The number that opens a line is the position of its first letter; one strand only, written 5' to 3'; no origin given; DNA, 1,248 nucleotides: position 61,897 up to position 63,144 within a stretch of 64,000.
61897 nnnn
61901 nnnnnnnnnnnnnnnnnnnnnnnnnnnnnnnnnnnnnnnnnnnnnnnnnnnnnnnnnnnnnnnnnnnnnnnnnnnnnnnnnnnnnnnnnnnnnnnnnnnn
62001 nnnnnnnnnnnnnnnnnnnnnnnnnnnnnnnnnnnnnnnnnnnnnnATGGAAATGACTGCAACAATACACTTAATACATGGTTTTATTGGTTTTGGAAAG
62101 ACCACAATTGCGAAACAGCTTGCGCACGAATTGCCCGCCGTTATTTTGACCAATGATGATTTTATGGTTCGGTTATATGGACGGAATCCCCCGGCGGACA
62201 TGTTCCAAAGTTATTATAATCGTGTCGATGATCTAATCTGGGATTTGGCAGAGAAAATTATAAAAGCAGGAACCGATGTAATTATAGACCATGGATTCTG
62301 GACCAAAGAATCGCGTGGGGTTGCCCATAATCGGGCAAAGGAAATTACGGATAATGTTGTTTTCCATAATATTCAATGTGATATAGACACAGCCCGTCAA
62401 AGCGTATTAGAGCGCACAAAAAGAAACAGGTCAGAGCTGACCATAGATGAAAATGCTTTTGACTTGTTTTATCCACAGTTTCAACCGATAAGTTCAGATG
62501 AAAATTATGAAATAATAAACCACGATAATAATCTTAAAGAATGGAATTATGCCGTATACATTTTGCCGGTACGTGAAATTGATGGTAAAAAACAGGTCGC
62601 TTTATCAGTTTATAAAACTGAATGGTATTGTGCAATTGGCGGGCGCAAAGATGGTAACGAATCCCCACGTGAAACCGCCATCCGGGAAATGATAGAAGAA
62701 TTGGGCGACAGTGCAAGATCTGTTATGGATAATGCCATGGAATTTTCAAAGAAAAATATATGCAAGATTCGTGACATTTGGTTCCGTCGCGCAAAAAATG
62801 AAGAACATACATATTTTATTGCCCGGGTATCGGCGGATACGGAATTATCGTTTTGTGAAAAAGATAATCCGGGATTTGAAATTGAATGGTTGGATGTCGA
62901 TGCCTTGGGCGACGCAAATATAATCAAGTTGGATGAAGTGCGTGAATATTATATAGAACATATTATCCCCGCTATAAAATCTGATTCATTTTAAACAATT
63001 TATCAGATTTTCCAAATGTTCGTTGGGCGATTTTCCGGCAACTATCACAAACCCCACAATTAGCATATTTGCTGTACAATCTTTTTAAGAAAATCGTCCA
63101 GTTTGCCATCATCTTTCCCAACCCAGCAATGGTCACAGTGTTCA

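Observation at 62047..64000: Kinase::Nudix fusion, stand-alone Nudix and APH-like kinase arranged around a ~95-bp direct duplication (insertion scar)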

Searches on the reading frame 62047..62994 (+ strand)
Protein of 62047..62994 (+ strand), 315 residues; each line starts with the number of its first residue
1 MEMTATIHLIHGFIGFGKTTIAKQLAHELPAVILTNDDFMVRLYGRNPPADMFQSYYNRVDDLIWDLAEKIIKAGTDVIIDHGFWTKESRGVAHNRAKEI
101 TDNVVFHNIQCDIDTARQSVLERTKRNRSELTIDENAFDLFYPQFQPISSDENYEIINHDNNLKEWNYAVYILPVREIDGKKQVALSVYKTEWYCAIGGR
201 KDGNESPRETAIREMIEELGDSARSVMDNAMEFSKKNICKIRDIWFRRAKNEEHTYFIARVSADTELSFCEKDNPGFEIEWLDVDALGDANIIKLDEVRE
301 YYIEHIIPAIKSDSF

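Call 5: search_protein_families(library=pfam, proteins=[window:62047-62994:+], max_evalue=0.1)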
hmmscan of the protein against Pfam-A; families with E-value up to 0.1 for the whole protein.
window:62047-62994:+ (315 aa): 13 families
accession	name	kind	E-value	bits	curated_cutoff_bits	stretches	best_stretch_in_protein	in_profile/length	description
PF13671.12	AAA_33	-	5.8e-18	66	27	1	8-147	2-142/143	AAA domain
PF13207.12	AAA_17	-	1.6e-07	32.1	27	1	14-134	4-133/136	AAA domain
PF00293.34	NUDIX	-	5.4e-07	30.1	21.1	1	191-295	28-123/134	NUDIX domain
PF13401.12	AAA_22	-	0.0015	19.3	27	1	4-45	4-43/130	AAA domain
PF06414.18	Zeta_toxin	-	0.003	17.5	22.3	1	8-127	19-147/199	Zeta toxin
PF07931.18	CPT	-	0.0038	17.5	22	1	9-128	5-133/172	Chloramphenicol phosphotransferase-like protein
PF08433.16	KTI12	-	0.013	15.5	22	1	10-145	6-137/271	Chromatin associated protein KTI12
PF00004.35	AAA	-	0.02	15.8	21.2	1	9-31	2-24/131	ATPase family associated with various cellular activities (AAA)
PF00910.28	RNA_helicase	-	0.026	15.4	21.5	1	9-58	2-49/105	RNA helicase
PF02593.20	DUF166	-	0.044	13.8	24.4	1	28-120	38-125/221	Domain of unknown function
PF20720.3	nSTAND3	-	0.046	13.8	27.2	0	9-29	21-41/155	Novel STAND NTPase 3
PF01712.25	dNK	-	0.064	13.4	27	0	10-34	3-27/203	Deoxynucleoside kinase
PF13238.12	AAA_18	-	0.069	14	29.4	0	9-58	2-50/128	AAA domain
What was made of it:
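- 62053..62994 (+): P-loop kinase::Nudix fusion gene (313 aa). The kinase domain spans about 62053-62532 and the Nudix domain about 62533-62994. ATG 62053 is the likely start rather than 62047. Pfam AAA_33 5.8e-18 and NUDIX 5.4e-7 (call 5).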

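Call 9: find_encoding_contigs(protein=window:62047-62994:+, flank=10000, max_places=10)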
Protein window:62047-62994:+ (315 aa): no gene with exactly this product is on record in the collection.
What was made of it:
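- Tried and rejected: The exact 315-aa ORF look-up failed because the called gene starts at 62053 (call 9).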

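Call 13: find_homologous_proteins(query=window:62053-62994:+)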
Query window:62053-62994:+ (313 aa): 58 proteins with E <= 0.001 among 810 candidates.
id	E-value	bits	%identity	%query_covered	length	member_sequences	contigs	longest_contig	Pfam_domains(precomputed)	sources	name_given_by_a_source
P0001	1.2e-211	719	100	100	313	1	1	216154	PF00293.35,PF13671.13,PF13207.13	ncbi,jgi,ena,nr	ncbi:MAG: AAA family ATPase [Alphaproteobacteria bacterium]|nr:AAA family ATPase [Alphaproteobacteri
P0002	3.0e-177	606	84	99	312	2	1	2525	PF00293.35,PF13671.13,PF13207.13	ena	-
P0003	9.9e-163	559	76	98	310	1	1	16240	PF00293.35,PF13671.13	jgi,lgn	jgi:predicted kinase/8-oxo-dGTP pyrophosphatase MutT (NUDIX family)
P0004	1.6e-136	473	64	99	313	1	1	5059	PF00293.35,PF13671.13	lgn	-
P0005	6.7e-136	471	65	96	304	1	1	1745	PF00293.35,PF13671.13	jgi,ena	-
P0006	4.1e-135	468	63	99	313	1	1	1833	PF00293.35,PF13671.13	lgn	-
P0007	8.0e-135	467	63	99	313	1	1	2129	PF00293.35,PF13671.13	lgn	-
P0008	5.0e-134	464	63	99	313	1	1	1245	PF00293.35,PF13671.13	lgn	-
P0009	1.1e-131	457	62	99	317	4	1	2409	PF00293.35,PF13671.13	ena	-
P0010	2.4e-128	446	64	98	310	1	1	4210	PF00293.35,PF13671.13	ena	-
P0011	1.5e-104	368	54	98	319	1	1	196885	PF00293.35,PF13671.13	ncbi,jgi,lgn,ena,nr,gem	ncbi:MAG: AAA family ATPase [Alphaproteobacteria bacterium]|nr:AAA family ATPase [Alphaproteobacteri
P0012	1.4e-98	348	56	99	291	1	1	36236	PF00293.35,PF13671.13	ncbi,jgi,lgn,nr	ncbi:MAG: AAA family ATPase [Rickettsiales bacterium]|jgi:predicted kinase/8-oxo-dGTP pyrophosphatas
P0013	1.9e-98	348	53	98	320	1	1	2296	PF00293.35,PF13671.13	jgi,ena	-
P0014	4.5e-77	277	53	75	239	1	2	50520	PF00293.35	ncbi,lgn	-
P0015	8.4e-54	201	61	49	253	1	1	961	PF00293.35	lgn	-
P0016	1.1e-52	197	45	69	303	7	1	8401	PF06414.19,PF00293.35,PF13671.13,PF08433.17,PF13238.13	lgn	-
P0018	8.8e-51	191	52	55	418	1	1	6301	PF00293.35,PF00719.25,PF13671.13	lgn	-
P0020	1.5e-50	190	57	49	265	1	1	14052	PF00293.35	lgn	-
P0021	1.7e-50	190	53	50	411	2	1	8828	PF06414.19,PF00293.35,PF00719.25,PF13671.13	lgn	-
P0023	5.8e-50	188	52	55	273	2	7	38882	PF06414.19,PF00719.25,PF13671.13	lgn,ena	-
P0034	2.0e-48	183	55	48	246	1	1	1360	PF00293.35,PF13122.11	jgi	jgi:8-oxo-dGTP pyrophosphatase MutT (NUDIX family)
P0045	2.3e-44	170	43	69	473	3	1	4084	PF06414.19,PF00293.35,PF13671.13,PF14815.13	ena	-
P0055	4.5e-36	143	46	57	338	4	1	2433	PF00293.35,PF00719.25,PF13671.13,PF13207.13,PF08433.17,PF13238.13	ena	-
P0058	2.3e-33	134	46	48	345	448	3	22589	PF00719.25,PF13671.13,PF08433.17,PF13238.13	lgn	-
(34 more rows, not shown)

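Call 14: find_encoding_contigs(protein=P0002, flank=6000, max_places=4)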
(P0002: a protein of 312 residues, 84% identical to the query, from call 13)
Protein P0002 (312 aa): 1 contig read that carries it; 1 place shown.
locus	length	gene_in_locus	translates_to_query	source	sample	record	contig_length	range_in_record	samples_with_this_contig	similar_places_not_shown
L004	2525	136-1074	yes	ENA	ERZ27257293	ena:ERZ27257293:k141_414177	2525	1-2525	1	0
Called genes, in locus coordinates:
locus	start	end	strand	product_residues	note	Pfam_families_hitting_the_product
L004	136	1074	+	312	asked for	PF13207:AAA_17 (faint), PF13671:AAA_33, PF00293:NUDIX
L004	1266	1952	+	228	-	PF02142:MGS, PF01808:AICARFT_IMPCHas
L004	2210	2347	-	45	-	-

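Call 15: find_encoding_contigs(protein=P0003, flank=8000, max_places=4)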
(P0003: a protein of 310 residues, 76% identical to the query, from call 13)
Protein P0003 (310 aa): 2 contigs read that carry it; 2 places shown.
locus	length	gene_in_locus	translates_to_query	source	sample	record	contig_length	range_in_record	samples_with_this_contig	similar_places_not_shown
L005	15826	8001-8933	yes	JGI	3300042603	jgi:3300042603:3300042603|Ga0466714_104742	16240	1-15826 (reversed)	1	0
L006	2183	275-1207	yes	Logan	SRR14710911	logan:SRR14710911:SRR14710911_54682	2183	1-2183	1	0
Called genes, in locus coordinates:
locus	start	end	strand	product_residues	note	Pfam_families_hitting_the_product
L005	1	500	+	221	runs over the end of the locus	PF03167:UDG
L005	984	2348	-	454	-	PF00474:SSF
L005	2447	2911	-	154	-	PF16571:FBP_C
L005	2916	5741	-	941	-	PF00391:PEP-utilizers, PF01326:PPDK_N (weak)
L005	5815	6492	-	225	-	PF00293:NUDIX (weak)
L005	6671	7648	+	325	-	PF02016:Peptidase_S66, PF17676:Peptidase_S66C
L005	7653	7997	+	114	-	PF00719:Pyrophosphatase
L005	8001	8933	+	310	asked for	PF13671:AAA_33, PF00293:NUDIX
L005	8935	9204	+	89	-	PF13122:DUF3977 (weak)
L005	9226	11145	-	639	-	PF05876:GpA_ATPase, PF20454:GpA_nuclease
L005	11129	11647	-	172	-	-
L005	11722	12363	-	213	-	-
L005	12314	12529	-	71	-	PF12728:HTH_17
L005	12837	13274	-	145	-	PF19889:DUF6362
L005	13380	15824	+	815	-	?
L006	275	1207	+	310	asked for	PF13671:AAA_33, PF00293:NUDIX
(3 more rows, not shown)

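Call 16: find_encoding_contigs(protein=P0004, flank=6000, max_places=4)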
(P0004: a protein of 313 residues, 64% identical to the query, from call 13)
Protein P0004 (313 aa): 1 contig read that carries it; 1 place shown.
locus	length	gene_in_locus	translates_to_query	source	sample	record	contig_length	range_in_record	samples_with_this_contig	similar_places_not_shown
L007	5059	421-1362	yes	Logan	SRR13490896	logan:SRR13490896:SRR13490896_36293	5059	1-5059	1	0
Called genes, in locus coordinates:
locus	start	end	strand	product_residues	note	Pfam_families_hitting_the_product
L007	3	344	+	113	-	?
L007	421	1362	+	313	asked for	PF13671:AAA_33, PF00293:NUDIX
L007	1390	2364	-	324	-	-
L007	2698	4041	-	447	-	PF07719:TPR_2 (faint), PF13174:TPR_6 (faint), PF13428:TPR_14 (faint), PF14559:TPR_19 (faint), PF13181:TPR_8 (faint), PF13431:TPR_17 (faint), PF24575:TPR_Slam, PF04575:SlipAM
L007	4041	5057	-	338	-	?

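Call 18: find_related_loci(query=A2, collection=genome_contigs, flank=10000)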
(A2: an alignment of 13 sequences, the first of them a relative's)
Query A2 (313 aa) in genome_contigs; peptide patterns used: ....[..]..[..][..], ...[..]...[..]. (x = any residue, [..] = any of these).
351 stretches matched a pattern; 143 encode a relative of the query (tblastn E <= 1e-3); the best 80 are kept; 80 distinct loci.
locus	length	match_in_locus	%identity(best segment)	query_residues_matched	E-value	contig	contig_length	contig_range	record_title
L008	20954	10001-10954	54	1-309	1e-111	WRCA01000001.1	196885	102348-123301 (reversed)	MAG: Alphaproteobacteria bacterium isolate Lab288P3bin104 Ga0123353_10000016, whole genome shotgun sequence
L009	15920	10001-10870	56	1-310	8e-107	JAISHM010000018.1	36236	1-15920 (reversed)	MAG: Rickettsiales bacterium isolate Hm464_bin176 k119_750658, whole genome shotgun sequence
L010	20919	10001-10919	53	1-310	3e-100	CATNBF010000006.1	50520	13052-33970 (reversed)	MAG TPA_asm: uncultured bacterium isolate MGG24397_1680015486 genome assembly, contig: SRR10593854_673, whole genome sho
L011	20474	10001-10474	73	1-158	9e-79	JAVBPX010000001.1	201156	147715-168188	MAG: Alphaproteobacteria bacterium isolate EPI_MAG_00150 c_000009765220, whole genome shotgun sequence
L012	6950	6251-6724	59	3-160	8e-61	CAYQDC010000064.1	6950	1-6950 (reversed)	MAG TPA_asm: uncultured Acetobacter sp. isolate SRP141132_co3_78 genome assembly, contig: NODE_10789_length_6950_cov_8.8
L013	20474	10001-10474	59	3-160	2e-60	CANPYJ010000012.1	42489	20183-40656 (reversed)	MAG: uncultured Alphaproteobacteria bacterium isolate Lapin-004__bin38 genome assembly, contig: Lapin-004__NODE_1013_len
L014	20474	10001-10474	56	3-160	2e-58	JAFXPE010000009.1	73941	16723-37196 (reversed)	MAG: Alphaproteobacteria bacterium isolate RGIG6619 Sheep_Rumen-1__c264326, whole genome shotgun sequence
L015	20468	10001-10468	57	3-158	2e-54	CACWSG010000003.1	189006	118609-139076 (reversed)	MAG: uncultured proteobacterium isolate RUG10873 genome assembly, contig: RUG10873_asm_3, whole genome shotgun sequence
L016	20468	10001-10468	56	3-158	2e-53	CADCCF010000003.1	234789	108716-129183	MAG: uncultured proteobacterium isolate RUG14511 genome assembly, contig: RUG14511_asm_3, whole genome shotgun sequence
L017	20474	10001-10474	48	3-159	6e-48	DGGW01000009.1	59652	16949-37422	MAG TPA_asm: Alphaproteobacteria bacterium UBA3864 UBA3864_contig_61791, whole genome shotgun sequence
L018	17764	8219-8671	54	3-155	7e-47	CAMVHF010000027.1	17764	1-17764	MAG TPA_asm: uncultured Alphaproteobacteria bacterium isolate SRR8387716_bin.37_metaWRAP_v1.3_MAG genome assembly, conti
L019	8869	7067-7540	49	3-160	8e-47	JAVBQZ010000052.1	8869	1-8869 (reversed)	MAG: Bdellovibrionota bacterium isolate EPI_MAG_00180 c_000001095039, whole genome shotgun sequence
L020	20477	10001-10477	48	3-160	9e-46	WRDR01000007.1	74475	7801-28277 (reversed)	MAG: Alphaproteobacteria bacterium isolate Lab288P3bin233 Ga0123353_10000208, whole genome shotgun sequence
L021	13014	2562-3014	49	4-155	2e-43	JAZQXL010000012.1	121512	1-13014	MAG: Alphaproteobacteria bacterium isolate T1900045162_TC20190156.MAGScoT_cleanbin_000005 SGB_5084_k141_1123623, whole g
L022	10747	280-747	50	3-160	3e-43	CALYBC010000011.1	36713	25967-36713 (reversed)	MAG: uncultured Alphaproteobacteria bacterium isolate E17__bin256 genome assembly, contig: E17__k127_675223, whole genom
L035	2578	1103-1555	50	3-155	2e-40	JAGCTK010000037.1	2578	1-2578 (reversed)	MAG: Alphaproteobacteria bacterium isolate RGIG10106 Yak_Rumen-4__c300835, whole genome shotgun sequence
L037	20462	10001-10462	47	3-158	4e-40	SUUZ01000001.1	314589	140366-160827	MAG: Alphaproteobacteria bacterium isolate SIG59 NODE_243_length_314589_cov_19.621019, whole genome shotgun sequence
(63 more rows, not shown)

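Call 21: search_protein_families(library=pfam, proteins=[P0016, P0018, P0021, P0045, P0023, P0058, P0034, P0020, P0014, P0055], max_evalue=0.001)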
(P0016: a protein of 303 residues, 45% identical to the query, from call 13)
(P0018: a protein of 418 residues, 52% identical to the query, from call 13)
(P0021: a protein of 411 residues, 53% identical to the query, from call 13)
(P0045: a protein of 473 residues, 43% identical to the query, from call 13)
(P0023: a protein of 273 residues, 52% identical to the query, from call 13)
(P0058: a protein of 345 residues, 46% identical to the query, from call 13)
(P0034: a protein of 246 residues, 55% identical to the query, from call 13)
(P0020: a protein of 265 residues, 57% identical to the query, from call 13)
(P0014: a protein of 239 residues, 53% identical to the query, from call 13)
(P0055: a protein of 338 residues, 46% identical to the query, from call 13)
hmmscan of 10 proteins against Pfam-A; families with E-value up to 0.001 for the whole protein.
P0016 (303 aa): 7 families
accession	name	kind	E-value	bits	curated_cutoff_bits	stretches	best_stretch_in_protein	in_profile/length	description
PF13671.12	AAA_33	-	2.3e-21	77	27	1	5-144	2-142/143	AAA domain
PF00293.34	NUDIX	-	8.9e-13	48.8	21.1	1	175-290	9-123/134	NUDIX domain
PF13238.12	AAA_18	-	8.9e-08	33.1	29.4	1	8-124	4-115/128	AAA domain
PF06414.18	Zeta_toxin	-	7.6e-07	29.2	22.3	1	4-127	18-150/199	Zeta toxin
PF08433.16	KTI12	-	1.5e-05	25.1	22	1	6-144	5-139/271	Chromatin associated protein KTI12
PF01712.25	dNK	-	8.7e-05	22.8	27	0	96-154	119-176/203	Deoxynucleoside kinase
PF13207.12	AAA_17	-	0.00043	21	27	1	8-122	1-125/136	AAA domain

P0018 (418 aa): 6 families
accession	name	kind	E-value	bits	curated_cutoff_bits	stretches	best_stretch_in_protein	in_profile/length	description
PF13671.12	AAA_33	-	3.9e-20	73.1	27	1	10-149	2-142/143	AAA domain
PF00293.34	NUDIX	-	1.3e-12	48.3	21.1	1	286-403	7-123/134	NUDIX domain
PF00719.24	Pyrophosphatase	-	8.3e-08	32.6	23.5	1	189-261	31-106/153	Inorganic pyrophosphatase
PF08433.16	KTI12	-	4.3e-05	23.6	22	1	12-151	6-141/271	Chromatin associated protein KTI12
PF06414.18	Zeta_toxin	-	0.00011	22.2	22.3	1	6-146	15-165/199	Zeta toxin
PF01712.25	dNK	-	0.00054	20.2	27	0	13-37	4-28/203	Deoxynucleoside kinase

P0021 (411 aa): 8 families
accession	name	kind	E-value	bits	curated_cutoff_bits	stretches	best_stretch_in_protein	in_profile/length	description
PF13671.12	AAA_33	-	6.7e-20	72.3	27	1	5-144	2-142/143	AAA domain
PF00293.34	NUDIX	-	3e-14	53.6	21.1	1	281-395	7-120/134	NUDIX domain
PF00719.24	Pyrophosphatase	-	1.9e-10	41.2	23.5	1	184-265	31-115/153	Inorganic pyrophosphatase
PF06414.18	Zeta_toxin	-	1.7e-06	28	22.3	1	4-127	18-150/199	Zeta toxin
PF08433.16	KTI12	-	2.5e-05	24.4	22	1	6-144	5-139/271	Chromatin associated protein KTI12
PF14815.12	NUDIX_4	-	0.0001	22.5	35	1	279-349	1-69/113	NUDIX domain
PF13238.12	AAA_18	-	0.00068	20.5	29.4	0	8-126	4-117/128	AAA domain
PF01712.25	dNK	-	0.00082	19.6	27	0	95-153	118-175/203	Deoxynucleoside kinase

P0045 (473 aa): 5 families
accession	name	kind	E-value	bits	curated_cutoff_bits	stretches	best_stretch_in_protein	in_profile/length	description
PF00293.34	NUDIX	-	8.2e-34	116.9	21.1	2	337-458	4-132/134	NUDIX domain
PF13671.12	AAA_33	-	6.8e-19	69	27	1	5-144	2-142/143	AAA domain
PF14815.12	NUDIX_4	-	1.9e-10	41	35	1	181-293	3-98/113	NUDIX domain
PF06414.18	Zeta_toxin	-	3.8e-06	26.9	22.3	1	2-139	16-163/199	Zeta toxin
PF08433.16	KTI12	-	0.00015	21.8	22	1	6-149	5-144/271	Chromatin associated protein KTI12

P0023 (273 aa): 6 families
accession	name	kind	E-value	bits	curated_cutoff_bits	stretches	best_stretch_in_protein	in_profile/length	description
PF13671.12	AAA_33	-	2.8e-21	76.7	27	1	5-144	2-142/143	AAA domain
PF00719.24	Pyrophosphatase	-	1.1e-11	45.3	23.5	1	185-259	32-109/153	Inorganic pyrophosphatase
PF06414.18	Zeta_toxin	-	1.2e-05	25.3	22.3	1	4-138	18-162/199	Zeta toxin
PF13238.12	AAA_18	-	0.00019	22.3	29.4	1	9-127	5-118/128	AAA domain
PF13207.12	AAA_17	-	0.00063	20.5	27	0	8-126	1-129/136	AAA domain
PF08433.16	KTI12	-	0.00084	19.4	22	0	6-157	5-154/271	Chromatin associated protein KTI12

P0058 (345 aa): 5 families
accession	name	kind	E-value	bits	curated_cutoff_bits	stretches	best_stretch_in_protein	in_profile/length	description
PF13671.12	AAA_33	-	1.3e-20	74.6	27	1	189-327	2-143/143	AAA domain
PF00719.24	Pyrophosphatase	-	2.4e-08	34.4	23.5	1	98-178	30-113/153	Inorganic pyrophosphatase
PF08433.16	KTI12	-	5.2e-07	29.9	22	1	190-329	5-142/271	Chromatin associated protein KTI12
PF13238.12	AAA_18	-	8.1e-07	30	29.4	1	190-303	2-112/128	AAA domain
PF01712.25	dNK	-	0.00053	20.3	27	0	191-219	3-30/203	Deoxynucleoside kinase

P0034 (246 aa): 2 families
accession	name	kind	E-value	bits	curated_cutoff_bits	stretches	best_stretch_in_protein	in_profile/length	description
PF00293.34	NUDIX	-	6.8e-08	33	21.1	1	124-224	29-120/134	NUDIX domain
PF13122.11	DUF3977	-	9.5e-07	29.4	25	1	27-90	16-75/77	Protein of unknown function (DUF3977)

P0020 (265 aa): 2 families
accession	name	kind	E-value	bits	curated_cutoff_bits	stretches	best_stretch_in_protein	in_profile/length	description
PF00293.34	NUDIX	-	7.8e-10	39.3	21.1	1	125-237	10-118/134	NUDIX domain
PF13122.11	DUF3977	-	0.00079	20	25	0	43-106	15-74/77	Protein of unknown function (DUF3977)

P0014 (239 aa): 1 family
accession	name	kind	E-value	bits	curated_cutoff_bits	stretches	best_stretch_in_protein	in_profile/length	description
PF00293.34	NUDIX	-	1.1e-09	38.8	21.1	1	113-215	26-121/134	NUDIX domain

P0055 (338 aa): 8 families
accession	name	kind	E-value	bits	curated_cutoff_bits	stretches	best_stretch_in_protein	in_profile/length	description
PF13671.12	AAA_33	-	2.4e-21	77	27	1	5-142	2-142/143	AAA domain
PF00293.34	NUDIX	-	5.4e-10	39.8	21.1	1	281-331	9-58/134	NUDIX domain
PF00719.24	Pyrophosphatase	-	1.4e-09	38.4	23.5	1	182-248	31-101/153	Inorganic pyrophosphatase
PF08433.16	KTI12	-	5.9e-08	33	22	1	6-141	5-138/271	Chromatin associated protein KTI12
PF13238.12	AAA_18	-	6.2e-07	30.3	29.4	1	8-126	4-119/128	AAA domain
PF13207.12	AAA_17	-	7.3e-06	26.7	27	1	8-120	1-124/136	AAA domain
PF06414.18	Zeta_toxin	-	5.7e-05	23.1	22.3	1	4-123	18-149/199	Zeta toxin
PF01712.25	dNK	-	0.00054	20.2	27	0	82-152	103-176/203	Deoxynucleoside kinase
